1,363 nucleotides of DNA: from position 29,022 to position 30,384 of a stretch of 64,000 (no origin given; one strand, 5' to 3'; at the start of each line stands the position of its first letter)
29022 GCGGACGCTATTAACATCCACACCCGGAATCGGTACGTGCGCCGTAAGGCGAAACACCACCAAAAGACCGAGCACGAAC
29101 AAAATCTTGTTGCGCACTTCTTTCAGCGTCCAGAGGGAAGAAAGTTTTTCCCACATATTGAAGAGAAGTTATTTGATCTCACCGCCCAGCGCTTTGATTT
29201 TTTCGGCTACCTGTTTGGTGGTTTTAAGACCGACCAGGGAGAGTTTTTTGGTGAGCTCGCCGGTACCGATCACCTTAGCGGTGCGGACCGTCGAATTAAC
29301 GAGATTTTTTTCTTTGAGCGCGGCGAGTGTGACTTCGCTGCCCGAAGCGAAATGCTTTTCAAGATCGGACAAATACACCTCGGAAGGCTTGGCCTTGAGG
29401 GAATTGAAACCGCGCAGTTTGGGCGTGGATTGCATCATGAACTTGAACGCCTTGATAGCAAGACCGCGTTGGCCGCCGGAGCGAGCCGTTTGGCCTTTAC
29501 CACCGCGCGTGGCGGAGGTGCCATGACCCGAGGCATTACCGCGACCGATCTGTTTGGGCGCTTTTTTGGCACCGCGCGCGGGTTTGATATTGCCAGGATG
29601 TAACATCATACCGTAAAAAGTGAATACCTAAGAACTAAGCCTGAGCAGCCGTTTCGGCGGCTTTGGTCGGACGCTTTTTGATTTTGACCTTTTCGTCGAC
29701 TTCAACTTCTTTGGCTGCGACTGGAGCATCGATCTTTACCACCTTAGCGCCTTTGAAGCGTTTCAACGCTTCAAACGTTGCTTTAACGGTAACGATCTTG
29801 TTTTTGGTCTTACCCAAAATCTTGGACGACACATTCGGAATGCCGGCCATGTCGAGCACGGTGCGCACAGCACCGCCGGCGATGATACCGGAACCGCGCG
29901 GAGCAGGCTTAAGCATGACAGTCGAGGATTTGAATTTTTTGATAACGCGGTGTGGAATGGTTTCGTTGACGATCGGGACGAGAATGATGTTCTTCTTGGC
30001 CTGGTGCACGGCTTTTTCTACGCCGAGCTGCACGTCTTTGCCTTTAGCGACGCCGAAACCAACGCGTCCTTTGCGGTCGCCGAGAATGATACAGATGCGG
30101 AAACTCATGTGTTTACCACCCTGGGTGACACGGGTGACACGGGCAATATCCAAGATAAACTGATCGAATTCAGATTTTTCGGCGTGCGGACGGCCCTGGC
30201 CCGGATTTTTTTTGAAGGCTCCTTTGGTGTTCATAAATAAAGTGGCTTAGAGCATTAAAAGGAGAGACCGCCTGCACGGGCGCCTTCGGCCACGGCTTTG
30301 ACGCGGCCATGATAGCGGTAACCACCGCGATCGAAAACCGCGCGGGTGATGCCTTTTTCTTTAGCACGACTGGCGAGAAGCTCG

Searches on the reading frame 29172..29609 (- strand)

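Call 59: search_protein_families(library=pfam, max_evalue=0.001, proteins=[window:29172-29609:-])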
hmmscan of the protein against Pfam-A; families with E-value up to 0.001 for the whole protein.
window:29172-29609:- (146 aa): 1 family
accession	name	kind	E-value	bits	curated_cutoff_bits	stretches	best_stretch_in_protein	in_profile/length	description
PF00828.25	Ribosomal_L27A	-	2.8e-11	44.1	21.5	1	78-145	2-71/72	Ribosomal proteins 50S-L15, 50S-L18e, 60S-L27A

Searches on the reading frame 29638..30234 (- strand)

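Call 59: search_protein_families(library=pfam, max_evalue=0.001, proteins=[window:29638-30234:-])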
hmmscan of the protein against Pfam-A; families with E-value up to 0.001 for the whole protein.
window:29638-30234:- (199 aa): 2 families
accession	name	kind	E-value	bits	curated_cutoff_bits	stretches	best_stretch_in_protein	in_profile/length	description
PF03719.21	Ribosomal_S5_C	-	1.6e-24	85.6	21.5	1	100-164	2-65/71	Ribosomal protein S5, C-terminal domain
PF00333.26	Ribosomal_S5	-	3.6e-20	72.2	27.1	1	25-87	3-65/65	Ribosomal protein S5, N-terminal domain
